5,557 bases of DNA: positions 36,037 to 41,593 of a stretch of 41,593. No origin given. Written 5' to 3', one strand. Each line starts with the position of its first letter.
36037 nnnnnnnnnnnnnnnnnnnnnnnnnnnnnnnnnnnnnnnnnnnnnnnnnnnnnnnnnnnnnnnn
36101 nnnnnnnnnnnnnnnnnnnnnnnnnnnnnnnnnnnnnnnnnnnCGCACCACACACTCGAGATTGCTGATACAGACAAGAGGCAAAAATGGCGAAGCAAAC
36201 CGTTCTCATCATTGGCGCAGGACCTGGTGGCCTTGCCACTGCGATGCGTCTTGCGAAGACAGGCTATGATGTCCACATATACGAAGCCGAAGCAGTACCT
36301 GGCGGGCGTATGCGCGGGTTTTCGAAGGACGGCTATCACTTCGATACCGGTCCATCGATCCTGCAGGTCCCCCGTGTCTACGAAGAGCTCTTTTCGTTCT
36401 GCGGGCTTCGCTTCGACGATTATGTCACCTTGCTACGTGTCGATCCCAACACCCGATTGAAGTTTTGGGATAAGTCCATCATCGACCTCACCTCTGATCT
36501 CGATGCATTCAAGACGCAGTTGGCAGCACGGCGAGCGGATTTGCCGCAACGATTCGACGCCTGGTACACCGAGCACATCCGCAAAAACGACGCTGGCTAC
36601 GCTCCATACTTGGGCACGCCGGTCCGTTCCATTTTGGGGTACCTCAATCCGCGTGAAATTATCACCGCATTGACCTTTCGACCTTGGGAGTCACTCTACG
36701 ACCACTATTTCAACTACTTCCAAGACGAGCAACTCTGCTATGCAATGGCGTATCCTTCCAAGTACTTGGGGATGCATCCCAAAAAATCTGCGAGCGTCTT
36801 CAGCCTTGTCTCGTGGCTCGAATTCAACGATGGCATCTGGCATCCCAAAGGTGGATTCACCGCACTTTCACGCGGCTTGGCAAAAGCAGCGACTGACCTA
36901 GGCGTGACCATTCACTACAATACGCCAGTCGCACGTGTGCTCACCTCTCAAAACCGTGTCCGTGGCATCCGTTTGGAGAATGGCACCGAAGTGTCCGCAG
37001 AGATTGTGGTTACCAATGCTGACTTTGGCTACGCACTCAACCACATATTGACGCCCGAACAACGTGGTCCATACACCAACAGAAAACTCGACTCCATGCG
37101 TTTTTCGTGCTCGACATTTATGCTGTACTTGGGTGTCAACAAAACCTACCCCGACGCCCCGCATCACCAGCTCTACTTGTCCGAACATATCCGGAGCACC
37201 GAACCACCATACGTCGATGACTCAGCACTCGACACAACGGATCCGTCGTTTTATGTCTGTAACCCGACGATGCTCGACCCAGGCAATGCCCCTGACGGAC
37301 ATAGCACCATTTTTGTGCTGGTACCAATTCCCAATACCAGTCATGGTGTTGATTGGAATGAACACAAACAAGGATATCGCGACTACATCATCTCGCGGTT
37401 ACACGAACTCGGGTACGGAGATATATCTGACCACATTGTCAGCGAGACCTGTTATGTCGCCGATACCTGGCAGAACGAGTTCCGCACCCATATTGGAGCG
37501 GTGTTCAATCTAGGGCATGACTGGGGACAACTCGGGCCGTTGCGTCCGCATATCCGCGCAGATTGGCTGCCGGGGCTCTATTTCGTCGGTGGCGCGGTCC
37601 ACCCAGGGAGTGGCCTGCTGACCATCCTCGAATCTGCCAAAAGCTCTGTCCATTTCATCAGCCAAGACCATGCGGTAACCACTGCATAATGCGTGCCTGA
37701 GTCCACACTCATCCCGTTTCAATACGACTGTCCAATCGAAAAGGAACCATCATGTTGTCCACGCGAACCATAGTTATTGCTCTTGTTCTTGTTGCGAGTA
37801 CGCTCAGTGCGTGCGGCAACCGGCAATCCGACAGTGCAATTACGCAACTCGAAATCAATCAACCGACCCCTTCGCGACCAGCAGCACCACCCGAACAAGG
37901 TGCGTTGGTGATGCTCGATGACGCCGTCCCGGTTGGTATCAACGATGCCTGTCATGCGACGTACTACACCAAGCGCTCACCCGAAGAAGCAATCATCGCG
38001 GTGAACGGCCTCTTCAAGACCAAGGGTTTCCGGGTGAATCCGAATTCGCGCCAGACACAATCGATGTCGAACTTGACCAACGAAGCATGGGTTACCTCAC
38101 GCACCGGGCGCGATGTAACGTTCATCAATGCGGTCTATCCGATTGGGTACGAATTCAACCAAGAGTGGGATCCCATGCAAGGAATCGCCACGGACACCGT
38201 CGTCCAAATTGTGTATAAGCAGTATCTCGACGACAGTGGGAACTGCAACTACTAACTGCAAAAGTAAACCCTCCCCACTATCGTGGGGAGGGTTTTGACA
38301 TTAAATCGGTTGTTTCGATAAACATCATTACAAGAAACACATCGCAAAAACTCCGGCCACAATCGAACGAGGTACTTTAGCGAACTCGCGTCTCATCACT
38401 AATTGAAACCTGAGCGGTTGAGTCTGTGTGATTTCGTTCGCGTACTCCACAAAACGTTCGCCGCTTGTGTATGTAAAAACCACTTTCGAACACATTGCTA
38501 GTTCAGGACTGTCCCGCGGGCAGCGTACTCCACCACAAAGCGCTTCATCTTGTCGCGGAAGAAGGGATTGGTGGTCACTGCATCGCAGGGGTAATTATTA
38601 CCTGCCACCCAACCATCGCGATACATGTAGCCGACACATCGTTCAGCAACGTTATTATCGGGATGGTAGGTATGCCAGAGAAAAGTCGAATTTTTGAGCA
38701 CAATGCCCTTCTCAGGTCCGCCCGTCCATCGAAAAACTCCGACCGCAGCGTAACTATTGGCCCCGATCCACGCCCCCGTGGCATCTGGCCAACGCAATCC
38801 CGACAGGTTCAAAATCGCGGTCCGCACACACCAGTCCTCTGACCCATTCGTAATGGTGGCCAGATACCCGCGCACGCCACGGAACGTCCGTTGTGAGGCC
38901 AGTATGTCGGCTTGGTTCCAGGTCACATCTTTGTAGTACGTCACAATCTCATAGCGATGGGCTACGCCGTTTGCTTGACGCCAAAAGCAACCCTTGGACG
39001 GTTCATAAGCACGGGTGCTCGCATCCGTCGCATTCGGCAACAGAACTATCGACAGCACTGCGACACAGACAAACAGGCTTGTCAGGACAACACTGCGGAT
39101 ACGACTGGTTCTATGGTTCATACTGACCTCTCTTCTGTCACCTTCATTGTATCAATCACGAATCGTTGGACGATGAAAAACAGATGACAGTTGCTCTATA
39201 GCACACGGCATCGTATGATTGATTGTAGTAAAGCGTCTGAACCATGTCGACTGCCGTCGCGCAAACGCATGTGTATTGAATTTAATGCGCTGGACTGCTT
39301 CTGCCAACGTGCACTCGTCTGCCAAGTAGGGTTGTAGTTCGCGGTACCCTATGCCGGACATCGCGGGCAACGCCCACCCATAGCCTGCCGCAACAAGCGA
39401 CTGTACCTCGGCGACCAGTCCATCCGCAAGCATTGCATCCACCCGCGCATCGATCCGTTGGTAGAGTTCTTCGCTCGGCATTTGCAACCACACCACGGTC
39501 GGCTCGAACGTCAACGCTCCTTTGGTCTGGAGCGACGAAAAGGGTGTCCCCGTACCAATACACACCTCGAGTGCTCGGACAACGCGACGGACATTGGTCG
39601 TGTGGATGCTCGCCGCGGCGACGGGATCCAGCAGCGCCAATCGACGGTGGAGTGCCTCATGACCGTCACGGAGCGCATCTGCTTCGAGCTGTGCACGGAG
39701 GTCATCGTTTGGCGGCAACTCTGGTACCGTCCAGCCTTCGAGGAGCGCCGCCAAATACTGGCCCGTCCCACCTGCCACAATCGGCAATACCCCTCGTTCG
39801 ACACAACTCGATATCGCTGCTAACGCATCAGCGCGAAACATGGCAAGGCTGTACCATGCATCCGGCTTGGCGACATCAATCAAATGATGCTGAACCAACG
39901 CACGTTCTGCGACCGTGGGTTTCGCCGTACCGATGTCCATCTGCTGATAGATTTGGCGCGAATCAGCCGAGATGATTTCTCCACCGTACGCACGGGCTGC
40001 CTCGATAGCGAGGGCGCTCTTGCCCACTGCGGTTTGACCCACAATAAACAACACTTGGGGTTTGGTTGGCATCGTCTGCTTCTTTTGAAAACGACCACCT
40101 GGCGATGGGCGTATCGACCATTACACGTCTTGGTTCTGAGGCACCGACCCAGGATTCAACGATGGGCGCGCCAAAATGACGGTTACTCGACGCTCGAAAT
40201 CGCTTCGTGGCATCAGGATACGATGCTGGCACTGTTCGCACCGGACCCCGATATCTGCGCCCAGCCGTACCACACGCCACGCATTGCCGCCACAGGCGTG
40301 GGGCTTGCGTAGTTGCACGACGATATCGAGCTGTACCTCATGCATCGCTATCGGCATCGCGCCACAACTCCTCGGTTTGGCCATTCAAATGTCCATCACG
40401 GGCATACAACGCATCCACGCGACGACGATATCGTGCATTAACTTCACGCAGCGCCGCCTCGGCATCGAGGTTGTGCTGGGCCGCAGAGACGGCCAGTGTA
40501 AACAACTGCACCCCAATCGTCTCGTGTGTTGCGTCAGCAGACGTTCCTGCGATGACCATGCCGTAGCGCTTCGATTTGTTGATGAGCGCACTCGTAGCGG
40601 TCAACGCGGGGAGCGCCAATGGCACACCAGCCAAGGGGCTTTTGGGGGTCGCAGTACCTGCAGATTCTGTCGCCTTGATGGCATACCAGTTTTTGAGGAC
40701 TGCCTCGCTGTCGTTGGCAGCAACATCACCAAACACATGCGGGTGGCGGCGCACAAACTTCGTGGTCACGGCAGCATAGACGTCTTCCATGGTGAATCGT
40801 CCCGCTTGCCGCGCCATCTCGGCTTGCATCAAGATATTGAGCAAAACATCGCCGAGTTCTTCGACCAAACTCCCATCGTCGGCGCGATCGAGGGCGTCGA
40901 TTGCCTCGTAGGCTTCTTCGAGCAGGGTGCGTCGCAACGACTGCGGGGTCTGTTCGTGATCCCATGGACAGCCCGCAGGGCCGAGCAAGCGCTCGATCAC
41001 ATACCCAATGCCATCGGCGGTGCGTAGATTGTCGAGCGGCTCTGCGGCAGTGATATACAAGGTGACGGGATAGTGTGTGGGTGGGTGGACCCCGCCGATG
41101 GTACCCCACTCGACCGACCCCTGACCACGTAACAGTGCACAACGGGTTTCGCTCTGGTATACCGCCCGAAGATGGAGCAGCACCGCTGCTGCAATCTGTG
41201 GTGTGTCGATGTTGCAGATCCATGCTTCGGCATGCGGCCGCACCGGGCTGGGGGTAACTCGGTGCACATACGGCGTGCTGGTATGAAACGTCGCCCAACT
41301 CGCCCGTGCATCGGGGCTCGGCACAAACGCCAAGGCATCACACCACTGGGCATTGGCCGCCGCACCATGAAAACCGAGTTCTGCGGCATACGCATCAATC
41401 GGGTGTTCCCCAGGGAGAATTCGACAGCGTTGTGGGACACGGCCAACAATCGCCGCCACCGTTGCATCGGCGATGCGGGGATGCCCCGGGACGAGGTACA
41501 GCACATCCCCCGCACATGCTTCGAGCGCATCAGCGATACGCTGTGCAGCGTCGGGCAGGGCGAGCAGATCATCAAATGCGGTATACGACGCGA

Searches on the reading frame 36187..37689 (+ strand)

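Call 8: search_protein_families(library=pfam, proteins=[window:36187-37689:+], max_evalue=0.001)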
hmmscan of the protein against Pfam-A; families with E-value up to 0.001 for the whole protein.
window:36187-37689:+ (500 aa): 11 families
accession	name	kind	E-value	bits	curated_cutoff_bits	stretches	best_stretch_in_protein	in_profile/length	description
PF01593.30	Amino_oxidase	-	7.7e-29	101.7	19.8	1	14-475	2-427/443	Flavin containing amine oxidoreductase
PF13450.12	NAD_binding_8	-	6.6e-16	58.8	21.9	1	8-72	1-65/68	NAD(P)-binding Rossmann-like domain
PF01266.30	DAO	-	2.2e-14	54.2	27.9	2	212-278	133-204/353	FAD dependent oxidoreductase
PF07992.20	Pyr_redox_2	-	3.9e-09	36.8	26.1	1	5-41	2-39/291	Pyridine nucleotide-disulphide oxidoreductase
PF00890.30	FAD_binding_2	-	4.9e-08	33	20.4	1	6-40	2-36/414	FAD binding domain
PF03486.20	HI0933_like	-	1.1e-06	28.7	50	1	5-41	2-38/244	HI0933-like protein Rossmann domain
PF12831.13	FAD_oxidored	-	3.3e-06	27.1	27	0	6-42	2-38/416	FAD dependent oxidoreductase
PF00070.33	Pyr_redox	-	1.1e-05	26.3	22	0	6-36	2-32/82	Pyridine nucleotide-disulphide oxidoreductase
PF01494.25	FAD_binding_3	-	1.4e-05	24.9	22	1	5-36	3-34/349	FAD binding domain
PF01946.23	Thi4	-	0.0002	21.1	26.2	1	2-43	16-58/235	Thi4 family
PF06100.17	MCRA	-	0.00048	19.6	23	0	4-70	2-74/495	MCRA family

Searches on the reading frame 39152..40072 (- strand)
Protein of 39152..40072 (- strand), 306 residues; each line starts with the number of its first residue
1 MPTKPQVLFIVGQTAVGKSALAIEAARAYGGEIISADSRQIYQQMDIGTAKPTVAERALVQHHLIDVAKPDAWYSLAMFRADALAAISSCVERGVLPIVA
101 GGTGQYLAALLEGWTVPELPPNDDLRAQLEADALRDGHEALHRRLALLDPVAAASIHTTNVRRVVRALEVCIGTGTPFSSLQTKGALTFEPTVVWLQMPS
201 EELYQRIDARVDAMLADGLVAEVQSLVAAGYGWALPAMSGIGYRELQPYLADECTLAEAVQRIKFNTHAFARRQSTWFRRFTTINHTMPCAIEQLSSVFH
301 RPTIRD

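Call 8: search_protein_families(library=pfam, proteins=[window:39152-40072:-], max_evalue=0.001)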
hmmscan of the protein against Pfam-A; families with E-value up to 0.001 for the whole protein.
window:39152-40072:- (306 aa): 3 families
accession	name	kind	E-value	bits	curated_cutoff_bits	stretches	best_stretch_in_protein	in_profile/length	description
PF01715.23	IPPT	-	4.8e-83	279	23.6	1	40-280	1-242/243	IPP transferase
PF01745.22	IPT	-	7.6e-07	29.2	20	1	6-56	2-52/233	Isopentenyl transferase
PF13671.12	AAA_33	-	0.00027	21.7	27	0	7-66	1-61/143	AAA domain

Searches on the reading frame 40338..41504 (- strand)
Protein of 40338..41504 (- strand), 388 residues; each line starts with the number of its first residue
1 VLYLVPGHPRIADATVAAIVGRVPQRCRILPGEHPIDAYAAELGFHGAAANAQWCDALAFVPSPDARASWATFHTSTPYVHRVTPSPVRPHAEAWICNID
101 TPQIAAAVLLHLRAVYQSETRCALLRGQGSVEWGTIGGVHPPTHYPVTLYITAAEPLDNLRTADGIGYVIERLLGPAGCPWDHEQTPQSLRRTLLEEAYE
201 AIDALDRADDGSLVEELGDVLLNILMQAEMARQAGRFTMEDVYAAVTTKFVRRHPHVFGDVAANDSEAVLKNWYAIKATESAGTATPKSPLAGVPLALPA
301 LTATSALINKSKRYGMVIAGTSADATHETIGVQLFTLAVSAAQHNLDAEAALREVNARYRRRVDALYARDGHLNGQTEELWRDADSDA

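Call 82: search_protein_families(library=pfam, proteins=[window:40338-41504:-], max_evalue=0.01)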
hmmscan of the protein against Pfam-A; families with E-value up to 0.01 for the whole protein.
window:40338-41504:- (388 aa): 2 families
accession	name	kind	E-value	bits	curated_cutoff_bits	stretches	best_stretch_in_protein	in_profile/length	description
PF03819.22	MazG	-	2.8e-24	85.6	22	1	185-258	1-74/74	MazG nucleotide pyrophosphohydrolase domain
PF01503.22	PRA-PH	-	0.0024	18.7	21.3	0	189-221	29-61/86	Phosphoribosyl-ATP pyrophosphohydrolase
